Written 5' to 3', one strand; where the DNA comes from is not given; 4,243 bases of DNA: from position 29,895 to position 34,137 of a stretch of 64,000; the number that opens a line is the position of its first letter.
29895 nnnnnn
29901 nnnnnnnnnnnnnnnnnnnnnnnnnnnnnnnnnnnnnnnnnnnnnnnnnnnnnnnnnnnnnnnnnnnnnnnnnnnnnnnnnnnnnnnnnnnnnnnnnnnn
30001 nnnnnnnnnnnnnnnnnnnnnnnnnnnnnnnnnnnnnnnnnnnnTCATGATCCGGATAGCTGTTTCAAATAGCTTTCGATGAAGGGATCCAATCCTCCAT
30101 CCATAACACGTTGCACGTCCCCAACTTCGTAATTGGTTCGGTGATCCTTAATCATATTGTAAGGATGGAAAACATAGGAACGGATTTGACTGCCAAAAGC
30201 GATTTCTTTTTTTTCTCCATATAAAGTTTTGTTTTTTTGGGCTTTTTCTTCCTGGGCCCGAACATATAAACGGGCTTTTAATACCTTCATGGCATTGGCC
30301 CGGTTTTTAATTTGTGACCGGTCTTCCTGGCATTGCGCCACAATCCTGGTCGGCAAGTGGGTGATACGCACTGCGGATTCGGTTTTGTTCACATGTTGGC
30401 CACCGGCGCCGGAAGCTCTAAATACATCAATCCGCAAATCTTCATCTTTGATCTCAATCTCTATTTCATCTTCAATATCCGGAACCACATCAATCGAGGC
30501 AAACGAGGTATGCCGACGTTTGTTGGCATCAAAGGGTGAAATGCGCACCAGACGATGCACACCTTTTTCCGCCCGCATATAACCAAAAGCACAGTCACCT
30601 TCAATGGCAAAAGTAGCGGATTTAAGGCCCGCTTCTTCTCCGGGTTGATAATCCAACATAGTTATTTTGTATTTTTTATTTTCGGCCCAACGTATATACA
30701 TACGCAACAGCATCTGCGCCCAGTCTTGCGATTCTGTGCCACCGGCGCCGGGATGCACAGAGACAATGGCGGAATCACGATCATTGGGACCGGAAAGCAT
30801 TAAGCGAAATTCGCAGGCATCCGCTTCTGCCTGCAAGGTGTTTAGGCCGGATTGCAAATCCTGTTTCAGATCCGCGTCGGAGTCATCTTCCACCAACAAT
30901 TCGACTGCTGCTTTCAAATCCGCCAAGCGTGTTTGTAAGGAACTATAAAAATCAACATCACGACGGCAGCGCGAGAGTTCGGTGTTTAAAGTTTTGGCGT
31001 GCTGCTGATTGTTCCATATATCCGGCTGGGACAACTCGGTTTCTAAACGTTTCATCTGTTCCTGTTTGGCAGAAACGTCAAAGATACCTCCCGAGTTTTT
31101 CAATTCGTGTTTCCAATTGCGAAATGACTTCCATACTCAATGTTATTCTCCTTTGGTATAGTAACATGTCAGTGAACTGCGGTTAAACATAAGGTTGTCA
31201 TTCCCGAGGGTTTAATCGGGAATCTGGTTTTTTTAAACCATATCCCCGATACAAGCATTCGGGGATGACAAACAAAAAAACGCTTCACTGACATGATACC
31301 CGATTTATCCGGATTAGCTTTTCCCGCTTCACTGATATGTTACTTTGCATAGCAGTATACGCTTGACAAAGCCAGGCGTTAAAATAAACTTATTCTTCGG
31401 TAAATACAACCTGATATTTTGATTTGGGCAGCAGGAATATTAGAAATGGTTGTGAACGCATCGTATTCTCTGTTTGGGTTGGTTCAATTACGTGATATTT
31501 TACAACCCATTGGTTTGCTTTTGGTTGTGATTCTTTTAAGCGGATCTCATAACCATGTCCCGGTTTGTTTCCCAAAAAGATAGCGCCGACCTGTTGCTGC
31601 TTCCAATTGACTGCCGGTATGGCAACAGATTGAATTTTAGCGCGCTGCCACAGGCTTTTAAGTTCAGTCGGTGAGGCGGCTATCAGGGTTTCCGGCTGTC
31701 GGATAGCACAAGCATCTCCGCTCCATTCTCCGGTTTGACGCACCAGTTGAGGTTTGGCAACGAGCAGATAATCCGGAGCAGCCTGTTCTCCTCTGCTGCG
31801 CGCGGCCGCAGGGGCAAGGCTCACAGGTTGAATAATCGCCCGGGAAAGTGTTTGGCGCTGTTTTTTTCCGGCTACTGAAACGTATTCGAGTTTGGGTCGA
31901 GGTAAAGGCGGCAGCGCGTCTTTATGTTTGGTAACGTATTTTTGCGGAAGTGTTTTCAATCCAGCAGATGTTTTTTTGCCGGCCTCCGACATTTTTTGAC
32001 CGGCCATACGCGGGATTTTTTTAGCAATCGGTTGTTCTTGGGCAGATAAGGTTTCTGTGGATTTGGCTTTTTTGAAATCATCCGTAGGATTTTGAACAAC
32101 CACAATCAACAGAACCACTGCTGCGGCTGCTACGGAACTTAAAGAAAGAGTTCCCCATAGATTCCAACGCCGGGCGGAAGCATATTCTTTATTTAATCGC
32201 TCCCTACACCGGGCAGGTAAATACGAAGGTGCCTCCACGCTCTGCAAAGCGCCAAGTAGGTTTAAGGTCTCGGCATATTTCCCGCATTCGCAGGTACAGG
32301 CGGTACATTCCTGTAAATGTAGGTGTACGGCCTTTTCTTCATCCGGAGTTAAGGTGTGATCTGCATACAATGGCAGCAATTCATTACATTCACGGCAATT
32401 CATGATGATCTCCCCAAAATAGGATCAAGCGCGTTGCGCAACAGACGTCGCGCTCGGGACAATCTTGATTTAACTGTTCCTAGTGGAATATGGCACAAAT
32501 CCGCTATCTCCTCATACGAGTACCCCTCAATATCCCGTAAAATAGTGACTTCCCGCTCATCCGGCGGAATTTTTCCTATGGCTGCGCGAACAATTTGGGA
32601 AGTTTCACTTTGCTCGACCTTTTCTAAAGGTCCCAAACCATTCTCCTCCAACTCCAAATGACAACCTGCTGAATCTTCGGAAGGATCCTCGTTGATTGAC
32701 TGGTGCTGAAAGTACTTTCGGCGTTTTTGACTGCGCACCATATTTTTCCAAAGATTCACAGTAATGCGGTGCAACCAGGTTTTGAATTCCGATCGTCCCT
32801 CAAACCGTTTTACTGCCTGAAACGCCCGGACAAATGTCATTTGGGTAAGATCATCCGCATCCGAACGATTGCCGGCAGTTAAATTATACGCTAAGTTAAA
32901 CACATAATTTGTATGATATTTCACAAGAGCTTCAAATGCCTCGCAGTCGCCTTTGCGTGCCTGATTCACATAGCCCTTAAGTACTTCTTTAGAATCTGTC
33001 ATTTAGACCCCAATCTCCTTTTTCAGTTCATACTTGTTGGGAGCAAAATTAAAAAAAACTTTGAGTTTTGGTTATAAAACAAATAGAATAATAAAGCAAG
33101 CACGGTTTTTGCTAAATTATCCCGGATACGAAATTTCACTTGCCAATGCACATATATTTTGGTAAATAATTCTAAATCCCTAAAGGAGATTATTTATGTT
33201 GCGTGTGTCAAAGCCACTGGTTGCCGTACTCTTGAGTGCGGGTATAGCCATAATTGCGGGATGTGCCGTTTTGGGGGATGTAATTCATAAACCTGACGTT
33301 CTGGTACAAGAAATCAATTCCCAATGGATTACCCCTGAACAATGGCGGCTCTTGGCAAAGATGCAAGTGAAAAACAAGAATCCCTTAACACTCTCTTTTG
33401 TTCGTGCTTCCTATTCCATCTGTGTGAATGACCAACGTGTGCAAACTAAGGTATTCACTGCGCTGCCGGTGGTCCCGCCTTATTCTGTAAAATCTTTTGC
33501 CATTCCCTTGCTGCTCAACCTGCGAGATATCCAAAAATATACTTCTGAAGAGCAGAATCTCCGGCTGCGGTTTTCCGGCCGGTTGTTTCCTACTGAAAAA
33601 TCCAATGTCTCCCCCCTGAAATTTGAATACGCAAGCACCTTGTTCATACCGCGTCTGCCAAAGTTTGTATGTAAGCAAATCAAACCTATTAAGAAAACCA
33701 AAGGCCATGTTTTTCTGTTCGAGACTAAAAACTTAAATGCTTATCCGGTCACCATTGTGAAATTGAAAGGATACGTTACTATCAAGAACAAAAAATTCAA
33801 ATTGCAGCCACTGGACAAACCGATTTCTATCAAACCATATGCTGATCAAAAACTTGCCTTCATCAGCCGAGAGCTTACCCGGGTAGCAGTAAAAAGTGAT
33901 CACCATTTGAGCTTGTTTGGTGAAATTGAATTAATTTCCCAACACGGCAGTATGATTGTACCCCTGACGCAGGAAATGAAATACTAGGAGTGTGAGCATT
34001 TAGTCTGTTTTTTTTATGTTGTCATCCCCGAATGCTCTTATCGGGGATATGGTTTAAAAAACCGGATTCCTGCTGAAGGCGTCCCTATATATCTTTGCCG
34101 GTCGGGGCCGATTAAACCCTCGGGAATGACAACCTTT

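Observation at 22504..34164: Nested MITE: a 150-bp palindromic unit carried inside an element with 17-bp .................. termini; five copies in 12 kb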

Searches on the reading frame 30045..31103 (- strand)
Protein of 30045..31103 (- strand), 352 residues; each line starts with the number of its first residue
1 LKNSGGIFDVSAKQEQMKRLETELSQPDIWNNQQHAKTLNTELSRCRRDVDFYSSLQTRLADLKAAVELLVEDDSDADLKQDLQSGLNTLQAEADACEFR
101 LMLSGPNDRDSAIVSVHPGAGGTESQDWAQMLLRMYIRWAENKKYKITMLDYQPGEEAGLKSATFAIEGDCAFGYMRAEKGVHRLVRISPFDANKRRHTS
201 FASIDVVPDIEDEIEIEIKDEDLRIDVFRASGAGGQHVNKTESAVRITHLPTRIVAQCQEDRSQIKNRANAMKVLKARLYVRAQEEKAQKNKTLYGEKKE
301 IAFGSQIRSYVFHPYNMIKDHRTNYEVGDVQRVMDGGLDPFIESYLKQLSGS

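Call 57: search_protein_families(library=pfam, proteins=[window:30045-31103:-], max_evalue=0.001)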
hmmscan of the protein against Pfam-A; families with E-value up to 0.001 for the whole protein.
window:30045-31103:- (352 aa): 2 families
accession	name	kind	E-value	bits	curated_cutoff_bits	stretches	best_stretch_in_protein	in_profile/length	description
PF03462.23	PCRF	-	2.8e-59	200.7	24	1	14-204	2-194/194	PCRF domain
PF00472.26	RF-1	-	5.1e-43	146.2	35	1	212-322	1-116/116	RF-1 domain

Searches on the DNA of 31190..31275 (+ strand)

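Call 88: search_dna_similar(query=window:31190-31275:+, collection=plasmids, mode=distant, max_evalue=0.001, max_rows=25)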
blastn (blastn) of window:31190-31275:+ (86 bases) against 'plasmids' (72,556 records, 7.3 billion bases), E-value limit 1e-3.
No match.

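Call 89: search_dna_similar(query=window:31190-31275:+, collection=phages, mode=distant, max_evalue=0.001, max_rows=15)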
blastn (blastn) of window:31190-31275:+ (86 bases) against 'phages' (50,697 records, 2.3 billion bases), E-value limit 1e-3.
No match.

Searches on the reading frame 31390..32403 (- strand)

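Call 57: search_protein_families(library=pfam, proteins=[window:31390-32403:-], max_evalue=0.001)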
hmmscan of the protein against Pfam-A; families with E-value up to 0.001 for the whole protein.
window:31390-32403:- (337 aa): 2 families
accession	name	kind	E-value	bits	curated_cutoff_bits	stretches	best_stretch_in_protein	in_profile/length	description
PF13490.11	zf-HC2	-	6.2e-09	36.2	22.2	1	3-36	1-34/35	Putative zinc-finger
PF14343.11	PrcB_C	-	0.00078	20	24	0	274-314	4-42/56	PrcB C-terminal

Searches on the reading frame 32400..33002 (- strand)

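Call 57: search_protein_families(library=pfam, proteins=[window:32400-33002:-], max_evalue=0.001)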
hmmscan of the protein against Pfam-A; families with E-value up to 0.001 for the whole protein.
window:32400-33002:- (200 aa): 4 families
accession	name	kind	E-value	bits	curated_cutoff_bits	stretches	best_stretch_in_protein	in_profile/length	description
PF04542.20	Sigma70_r2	-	1.6e-18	66.7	24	1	26-95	1-71/71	Sigma-70 region 2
PF08281.18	Sigma70_r4_2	-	3.4e-18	65.5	25.7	1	136-188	2-54/54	Sigma-70, region 4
PF04545.22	Sigma70_r4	-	1.2e-11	44.3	24.1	1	141-189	1-49/50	Sigma-70, region 4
PF07638.17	Sigma70_ECF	-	2.9e-06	27.7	21.1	1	12-192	8-183/185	ECF sigma factor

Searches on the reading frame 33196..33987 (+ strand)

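Call 57: search_protein_families(library=pfam, proteins=[window:33196-33987:+], max_evalue=0.001)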
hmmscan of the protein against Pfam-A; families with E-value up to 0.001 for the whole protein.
window:33196-33987:+ (263 aa): 1 family
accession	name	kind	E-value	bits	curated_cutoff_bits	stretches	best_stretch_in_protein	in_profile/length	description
PF03168.19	LEA_2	-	3.8e-06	27.7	25.4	1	56-130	2-80/98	Late embryogenesis abundant protein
